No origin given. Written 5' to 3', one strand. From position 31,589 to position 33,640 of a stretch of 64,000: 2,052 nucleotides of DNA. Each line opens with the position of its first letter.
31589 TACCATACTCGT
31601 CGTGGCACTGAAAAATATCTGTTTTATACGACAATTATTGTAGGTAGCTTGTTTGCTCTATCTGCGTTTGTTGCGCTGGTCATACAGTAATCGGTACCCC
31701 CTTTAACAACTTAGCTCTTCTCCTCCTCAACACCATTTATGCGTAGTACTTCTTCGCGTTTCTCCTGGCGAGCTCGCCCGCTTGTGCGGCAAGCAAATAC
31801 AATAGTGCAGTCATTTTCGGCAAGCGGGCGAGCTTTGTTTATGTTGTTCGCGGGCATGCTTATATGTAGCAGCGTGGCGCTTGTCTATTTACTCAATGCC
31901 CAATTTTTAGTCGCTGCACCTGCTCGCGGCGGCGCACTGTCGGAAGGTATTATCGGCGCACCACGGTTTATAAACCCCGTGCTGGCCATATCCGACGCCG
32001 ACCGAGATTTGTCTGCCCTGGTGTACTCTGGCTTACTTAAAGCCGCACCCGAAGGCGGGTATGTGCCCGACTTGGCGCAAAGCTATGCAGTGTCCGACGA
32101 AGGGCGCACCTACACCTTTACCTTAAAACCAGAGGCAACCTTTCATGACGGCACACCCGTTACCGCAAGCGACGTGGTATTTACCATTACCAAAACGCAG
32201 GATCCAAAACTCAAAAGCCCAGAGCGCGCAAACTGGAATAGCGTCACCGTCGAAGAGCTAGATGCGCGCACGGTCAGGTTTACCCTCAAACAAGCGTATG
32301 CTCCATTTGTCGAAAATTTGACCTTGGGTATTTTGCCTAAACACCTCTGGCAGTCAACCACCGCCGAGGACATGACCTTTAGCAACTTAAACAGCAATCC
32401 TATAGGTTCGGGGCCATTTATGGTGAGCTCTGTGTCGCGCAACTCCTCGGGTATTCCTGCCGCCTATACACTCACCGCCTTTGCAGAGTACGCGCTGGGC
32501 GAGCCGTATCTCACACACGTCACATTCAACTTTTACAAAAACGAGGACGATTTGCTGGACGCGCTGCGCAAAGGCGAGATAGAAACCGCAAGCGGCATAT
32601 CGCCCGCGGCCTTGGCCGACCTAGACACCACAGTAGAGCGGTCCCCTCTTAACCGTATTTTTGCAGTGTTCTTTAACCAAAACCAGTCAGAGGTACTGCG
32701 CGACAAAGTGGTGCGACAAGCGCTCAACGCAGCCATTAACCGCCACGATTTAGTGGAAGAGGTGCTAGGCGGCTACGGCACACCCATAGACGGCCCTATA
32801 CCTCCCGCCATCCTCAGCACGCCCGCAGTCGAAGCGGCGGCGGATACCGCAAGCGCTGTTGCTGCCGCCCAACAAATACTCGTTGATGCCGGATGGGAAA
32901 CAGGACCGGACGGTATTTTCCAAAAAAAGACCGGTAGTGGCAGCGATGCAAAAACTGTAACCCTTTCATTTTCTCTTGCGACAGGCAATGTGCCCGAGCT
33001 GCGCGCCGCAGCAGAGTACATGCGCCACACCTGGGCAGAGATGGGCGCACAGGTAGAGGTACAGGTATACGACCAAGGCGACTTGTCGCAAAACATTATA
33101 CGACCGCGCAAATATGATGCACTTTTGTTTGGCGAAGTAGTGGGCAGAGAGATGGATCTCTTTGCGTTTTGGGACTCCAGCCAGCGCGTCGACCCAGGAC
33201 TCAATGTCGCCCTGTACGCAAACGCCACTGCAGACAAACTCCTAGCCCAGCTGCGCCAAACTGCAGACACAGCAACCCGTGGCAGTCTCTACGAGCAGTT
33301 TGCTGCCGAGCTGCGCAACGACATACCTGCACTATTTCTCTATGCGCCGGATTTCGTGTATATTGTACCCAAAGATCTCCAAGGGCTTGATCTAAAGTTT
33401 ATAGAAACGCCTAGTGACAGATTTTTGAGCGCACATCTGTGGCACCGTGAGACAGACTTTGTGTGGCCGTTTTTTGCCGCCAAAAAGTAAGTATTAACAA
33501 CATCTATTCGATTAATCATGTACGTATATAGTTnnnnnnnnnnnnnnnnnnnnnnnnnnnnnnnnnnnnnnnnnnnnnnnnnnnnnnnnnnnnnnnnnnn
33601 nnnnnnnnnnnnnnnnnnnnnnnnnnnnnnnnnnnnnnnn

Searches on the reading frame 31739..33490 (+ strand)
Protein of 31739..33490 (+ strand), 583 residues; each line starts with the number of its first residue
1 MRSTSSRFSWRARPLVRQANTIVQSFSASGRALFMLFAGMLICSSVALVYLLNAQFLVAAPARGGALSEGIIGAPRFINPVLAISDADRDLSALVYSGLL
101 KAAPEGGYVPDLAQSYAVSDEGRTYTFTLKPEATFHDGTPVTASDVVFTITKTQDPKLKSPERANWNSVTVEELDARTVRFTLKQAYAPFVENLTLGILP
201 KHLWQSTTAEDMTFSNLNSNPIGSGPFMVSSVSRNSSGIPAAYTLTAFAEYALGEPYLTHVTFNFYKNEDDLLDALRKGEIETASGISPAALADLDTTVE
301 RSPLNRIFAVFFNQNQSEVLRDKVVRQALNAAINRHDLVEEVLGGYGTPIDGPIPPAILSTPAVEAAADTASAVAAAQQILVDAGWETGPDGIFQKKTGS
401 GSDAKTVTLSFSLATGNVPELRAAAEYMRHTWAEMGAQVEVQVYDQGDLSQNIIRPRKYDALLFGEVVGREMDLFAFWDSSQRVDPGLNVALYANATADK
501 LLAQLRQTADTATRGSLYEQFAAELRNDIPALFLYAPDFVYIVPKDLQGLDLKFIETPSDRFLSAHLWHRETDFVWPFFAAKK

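Call 18: search_protein_families(library=pfam, proteins=[window:31739-33490:+], max_evalue=0.00001)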
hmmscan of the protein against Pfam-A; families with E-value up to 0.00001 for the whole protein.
window:31739-33490:+ (583 aa): 1 family
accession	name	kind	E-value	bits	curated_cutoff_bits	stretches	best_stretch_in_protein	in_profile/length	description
PF00496.27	SBP_bac_5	-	4.1e-73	247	32.4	1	108-465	2-345/368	Bacterial extracellular solute-binding proteins, family 5 Middle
